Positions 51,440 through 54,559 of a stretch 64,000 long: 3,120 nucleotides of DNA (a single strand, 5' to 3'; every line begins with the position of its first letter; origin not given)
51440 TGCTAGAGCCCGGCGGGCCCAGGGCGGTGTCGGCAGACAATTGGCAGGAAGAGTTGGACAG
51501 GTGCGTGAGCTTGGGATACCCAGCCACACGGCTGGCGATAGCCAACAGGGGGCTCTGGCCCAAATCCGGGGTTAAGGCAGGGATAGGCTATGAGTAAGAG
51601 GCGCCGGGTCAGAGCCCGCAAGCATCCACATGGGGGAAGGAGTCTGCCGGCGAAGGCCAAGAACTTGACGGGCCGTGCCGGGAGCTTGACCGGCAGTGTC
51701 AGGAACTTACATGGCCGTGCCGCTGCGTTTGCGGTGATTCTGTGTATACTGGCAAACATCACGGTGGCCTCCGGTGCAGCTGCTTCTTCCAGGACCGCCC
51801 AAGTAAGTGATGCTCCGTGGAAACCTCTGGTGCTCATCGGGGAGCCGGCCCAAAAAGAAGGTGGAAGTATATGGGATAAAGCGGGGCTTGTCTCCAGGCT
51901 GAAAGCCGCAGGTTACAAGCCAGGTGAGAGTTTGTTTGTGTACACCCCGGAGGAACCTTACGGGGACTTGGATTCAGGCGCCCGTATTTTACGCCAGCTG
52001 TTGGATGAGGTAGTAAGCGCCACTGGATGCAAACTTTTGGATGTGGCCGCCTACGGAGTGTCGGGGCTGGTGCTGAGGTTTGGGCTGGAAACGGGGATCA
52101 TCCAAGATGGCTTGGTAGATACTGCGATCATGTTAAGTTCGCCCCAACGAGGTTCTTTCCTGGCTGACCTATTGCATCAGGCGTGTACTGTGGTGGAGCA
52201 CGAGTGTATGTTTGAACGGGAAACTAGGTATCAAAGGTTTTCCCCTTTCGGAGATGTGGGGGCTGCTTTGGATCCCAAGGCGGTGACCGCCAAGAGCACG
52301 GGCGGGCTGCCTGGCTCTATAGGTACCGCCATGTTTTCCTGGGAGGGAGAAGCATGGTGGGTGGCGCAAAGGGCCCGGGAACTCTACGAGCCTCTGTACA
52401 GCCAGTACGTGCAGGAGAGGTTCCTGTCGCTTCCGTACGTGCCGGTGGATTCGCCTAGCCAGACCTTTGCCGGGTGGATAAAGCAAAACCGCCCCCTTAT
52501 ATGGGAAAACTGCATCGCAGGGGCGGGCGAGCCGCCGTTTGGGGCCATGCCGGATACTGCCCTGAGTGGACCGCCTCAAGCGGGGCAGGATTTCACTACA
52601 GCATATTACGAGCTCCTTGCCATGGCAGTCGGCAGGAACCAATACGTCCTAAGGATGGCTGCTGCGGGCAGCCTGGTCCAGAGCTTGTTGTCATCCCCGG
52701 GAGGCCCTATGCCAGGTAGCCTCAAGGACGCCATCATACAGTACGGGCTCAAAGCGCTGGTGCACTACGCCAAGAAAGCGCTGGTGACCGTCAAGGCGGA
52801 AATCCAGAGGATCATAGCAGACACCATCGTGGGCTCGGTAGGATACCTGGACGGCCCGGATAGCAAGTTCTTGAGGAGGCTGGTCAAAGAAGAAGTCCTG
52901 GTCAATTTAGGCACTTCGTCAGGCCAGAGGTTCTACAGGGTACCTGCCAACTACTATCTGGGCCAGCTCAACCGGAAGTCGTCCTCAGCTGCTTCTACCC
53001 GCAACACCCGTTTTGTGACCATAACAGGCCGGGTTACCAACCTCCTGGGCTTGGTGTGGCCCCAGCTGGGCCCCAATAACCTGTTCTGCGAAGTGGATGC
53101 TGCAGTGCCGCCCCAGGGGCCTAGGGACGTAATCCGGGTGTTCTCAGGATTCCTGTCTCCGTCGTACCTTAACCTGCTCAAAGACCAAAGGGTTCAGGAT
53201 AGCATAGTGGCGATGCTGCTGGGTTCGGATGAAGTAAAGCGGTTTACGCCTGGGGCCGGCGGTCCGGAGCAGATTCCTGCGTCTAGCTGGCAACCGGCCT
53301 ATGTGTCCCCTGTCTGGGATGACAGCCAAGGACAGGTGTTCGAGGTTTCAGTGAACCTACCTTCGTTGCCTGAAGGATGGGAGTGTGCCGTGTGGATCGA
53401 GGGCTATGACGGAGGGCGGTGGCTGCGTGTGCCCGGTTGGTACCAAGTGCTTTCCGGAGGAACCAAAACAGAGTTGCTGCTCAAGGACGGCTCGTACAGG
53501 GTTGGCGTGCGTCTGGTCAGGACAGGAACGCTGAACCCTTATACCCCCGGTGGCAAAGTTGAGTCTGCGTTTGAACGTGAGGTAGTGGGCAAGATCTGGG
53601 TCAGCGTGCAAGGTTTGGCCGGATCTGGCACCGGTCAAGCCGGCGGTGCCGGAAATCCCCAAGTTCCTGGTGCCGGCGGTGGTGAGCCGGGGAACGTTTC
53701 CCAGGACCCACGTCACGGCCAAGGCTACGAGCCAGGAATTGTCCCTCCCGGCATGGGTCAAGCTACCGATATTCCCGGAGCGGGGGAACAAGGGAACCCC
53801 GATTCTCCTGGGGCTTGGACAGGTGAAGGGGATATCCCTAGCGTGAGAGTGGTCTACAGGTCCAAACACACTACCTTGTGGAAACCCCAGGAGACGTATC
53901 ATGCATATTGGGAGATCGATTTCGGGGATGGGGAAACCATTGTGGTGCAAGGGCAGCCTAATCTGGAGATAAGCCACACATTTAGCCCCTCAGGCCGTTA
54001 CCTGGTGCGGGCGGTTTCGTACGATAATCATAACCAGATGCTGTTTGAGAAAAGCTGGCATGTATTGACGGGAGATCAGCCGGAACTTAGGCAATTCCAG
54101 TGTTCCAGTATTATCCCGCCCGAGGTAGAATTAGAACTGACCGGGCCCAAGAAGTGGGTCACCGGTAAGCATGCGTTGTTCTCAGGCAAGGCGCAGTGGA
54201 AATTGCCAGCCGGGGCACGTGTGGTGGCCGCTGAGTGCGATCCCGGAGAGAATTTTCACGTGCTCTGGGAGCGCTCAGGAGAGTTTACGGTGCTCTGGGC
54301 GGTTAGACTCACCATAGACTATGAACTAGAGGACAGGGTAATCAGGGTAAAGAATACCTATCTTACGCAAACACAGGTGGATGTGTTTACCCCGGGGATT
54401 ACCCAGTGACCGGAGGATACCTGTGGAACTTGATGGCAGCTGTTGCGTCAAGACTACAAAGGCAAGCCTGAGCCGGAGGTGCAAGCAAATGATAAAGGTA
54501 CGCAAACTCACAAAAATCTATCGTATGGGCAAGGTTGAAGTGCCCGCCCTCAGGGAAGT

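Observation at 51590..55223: Large secreted PKD-domain protein with a probably inactive lipase-like domain, adjacent to a permease-less MacB-type ABC ATPase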

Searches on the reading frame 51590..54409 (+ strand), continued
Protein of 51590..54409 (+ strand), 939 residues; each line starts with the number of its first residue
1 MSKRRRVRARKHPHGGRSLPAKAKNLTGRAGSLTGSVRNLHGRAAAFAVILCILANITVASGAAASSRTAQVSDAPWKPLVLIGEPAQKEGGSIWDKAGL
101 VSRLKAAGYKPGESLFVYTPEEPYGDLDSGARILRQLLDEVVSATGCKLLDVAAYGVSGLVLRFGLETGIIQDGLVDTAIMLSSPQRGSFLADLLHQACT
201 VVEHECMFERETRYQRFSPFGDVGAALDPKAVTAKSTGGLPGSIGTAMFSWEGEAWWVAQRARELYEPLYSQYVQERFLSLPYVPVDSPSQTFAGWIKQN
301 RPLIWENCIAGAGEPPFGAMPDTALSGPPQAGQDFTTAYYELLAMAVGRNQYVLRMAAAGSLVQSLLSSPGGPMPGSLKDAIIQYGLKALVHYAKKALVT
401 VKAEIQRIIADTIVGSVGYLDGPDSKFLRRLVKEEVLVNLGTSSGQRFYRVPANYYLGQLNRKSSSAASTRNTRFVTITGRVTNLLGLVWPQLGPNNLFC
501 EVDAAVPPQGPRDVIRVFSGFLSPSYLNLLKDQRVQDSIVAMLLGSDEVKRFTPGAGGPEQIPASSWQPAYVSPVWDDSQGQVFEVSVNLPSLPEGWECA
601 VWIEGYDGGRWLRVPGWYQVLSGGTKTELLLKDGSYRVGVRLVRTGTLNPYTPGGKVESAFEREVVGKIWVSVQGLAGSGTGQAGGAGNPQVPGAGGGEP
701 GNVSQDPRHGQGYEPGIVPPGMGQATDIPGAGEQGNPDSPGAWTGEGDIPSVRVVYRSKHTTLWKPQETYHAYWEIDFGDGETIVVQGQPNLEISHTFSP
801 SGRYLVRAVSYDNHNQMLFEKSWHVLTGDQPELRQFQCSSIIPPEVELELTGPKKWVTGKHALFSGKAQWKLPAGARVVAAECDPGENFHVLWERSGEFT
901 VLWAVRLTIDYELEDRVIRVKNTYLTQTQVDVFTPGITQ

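Call 106: find_encoding_contigs(protein=P0093, flank=8000, max_places=1)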
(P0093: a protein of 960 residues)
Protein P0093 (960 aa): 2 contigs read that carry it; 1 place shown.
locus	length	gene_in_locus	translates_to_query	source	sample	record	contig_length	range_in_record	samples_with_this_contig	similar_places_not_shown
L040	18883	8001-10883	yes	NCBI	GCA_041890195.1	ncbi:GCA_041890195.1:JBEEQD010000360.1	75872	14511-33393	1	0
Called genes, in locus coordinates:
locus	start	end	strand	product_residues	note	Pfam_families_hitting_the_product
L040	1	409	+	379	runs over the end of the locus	PF00482:T2SSF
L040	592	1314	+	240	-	PF07963:N_methyl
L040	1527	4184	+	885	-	PF11104:PilM_2, PF14450:FtsA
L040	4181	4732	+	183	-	PF05137:PilN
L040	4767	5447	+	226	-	PF04350:PilO (weak)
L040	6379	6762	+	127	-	PF01925:TauE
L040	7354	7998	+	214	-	-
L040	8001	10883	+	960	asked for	PF00801:PKD (weak), PF18911:PKD_4 (weak)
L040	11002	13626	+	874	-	PF00403:HMA, PF12710:HAD (faint), PF00122:E1-E2_ATPase, PF00702:Hydrolase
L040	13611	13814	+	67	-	PF00403:HMA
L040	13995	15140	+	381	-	PF01476:LysM (weak)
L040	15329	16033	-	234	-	PF13546:DDE_5 (weak)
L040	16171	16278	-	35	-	-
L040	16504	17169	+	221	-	PF09339:HTH_IclR, PF01614:IclR_C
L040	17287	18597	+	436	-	PF00202:Aminotran_3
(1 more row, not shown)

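Call 107: find_encoding_contigs(protein=P0323, flank=8000, max_places=1)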
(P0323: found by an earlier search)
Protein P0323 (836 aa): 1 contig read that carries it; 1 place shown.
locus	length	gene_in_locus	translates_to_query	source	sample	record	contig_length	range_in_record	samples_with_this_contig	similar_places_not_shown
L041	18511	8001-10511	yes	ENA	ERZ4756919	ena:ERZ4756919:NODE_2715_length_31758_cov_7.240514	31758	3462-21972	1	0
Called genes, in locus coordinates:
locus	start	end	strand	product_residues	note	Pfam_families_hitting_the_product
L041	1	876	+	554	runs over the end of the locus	PF02776:TPP_enzyme_N, PF00205:TPP_enzyme_M, PF02775:TPP_enzyme_C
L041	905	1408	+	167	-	PF01842:ACT, PF13291:ACT_4 (weak), PF22629:ACT_AHAS_ss, PF13710:ACT_5, PF10369:ALS_ss_C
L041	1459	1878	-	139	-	PF00210:Ferritin (faint), PF02915:Rubrerythrin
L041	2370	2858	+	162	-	PF13404:HTH_AsnC-type (faint), PF13412:HTH_24 (faint), PF22482:AsnC_trans_reg_3 (weak), PF01037:AsnC_trans_reg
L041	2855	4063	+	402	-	PF00155:Aminotran_1_2, PF01041:DegT_DnrJ_EryC1 (weak)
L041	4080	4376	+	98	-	PF08899:DUF1844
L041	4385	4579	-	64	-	-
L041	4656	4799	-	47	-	PF07561:DUF1540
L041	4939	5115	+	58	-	PF02416:TatA_B_E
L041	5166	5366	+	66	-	PF02416:TatA_B_E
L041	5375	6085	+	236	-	PF00902:TatC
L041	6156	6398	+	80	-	PF11588:DUF3243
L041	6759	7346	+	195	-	-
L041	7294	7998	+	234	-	-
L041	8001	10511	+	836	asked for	PF00561:Abhydrolase_1 (weak), PF01674:Lipase_2 (weak), PF07819:PGAP1, PF02089:Palm_thioest (weak), PF12697:Abhydrolase_6 (weak), PF02450:LCAT (weak), PF24096:DUF7379 (weak), PF00801:PKD (weak), +1 more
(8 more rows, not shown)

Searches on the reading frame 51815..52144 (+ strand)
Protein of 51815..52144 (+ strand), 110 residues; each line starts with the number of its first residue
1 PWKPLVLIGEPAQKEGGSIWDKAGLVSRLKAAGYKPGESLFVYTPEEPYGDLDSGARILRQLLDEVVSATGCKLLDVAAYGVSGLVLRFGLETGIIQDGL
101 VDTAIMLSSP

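Call 102: search_protein_families(library=pfam, proteins=[window:51815-52144:+], max_evalue=1)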
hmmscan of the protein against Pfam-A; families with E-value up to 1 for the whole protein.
window:51815-52144:+ (110 aa): 0 families

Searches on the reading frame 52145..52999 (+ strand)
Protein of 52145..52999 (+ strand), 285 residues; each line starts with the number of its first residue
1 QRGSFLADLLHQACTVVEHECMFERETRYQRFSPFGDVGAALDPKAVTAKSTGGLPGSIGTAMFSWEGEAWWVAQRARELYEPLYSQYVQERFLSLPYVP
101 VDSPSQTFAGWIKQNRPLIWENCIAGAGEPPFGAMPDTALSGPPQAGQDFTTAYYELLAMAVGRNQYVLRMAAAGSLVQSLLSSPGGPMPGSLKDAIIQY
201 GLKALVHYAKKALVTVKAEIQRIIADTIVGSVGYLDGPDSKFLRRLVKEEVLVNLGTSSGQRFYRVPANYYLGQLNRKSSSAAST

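Call 102: search_protein_families(library=pfam, proteins=[window:52145-52999:+], max_evalue=1)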
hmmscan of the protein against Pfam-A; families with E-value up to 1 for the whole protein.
window:52145-52999:+ (285 aa): 0 families

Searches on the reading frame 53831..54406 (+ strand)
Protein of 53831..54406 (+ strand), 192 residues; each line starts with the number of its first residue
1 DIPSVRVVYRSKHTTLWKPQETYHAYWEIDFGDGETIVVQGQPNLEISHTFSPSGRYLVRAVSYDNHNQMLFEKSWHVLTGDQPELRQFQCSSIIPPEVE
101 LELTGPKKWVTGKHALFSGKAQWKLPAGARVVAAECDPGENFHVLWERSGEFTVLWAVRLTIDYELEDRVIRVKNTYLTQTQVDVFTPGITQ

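Call 102: search_protein_families(library=pfam, proteins=[window:53831-54406:+], max_evalue=1)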
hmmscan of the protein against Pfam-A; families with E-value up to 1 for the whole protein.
window:53831-54406:+ (192 aa): 2 families
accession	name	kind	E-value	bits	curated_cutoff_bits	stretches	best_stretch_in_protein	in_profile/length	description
PF00801.26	PKD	-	1.5e-05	25.3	23.5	1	21-65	26-67/80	PKD domain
PF18911.6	PKD_4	-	0.002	18.6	27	1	25-64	35-69/85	PKD domain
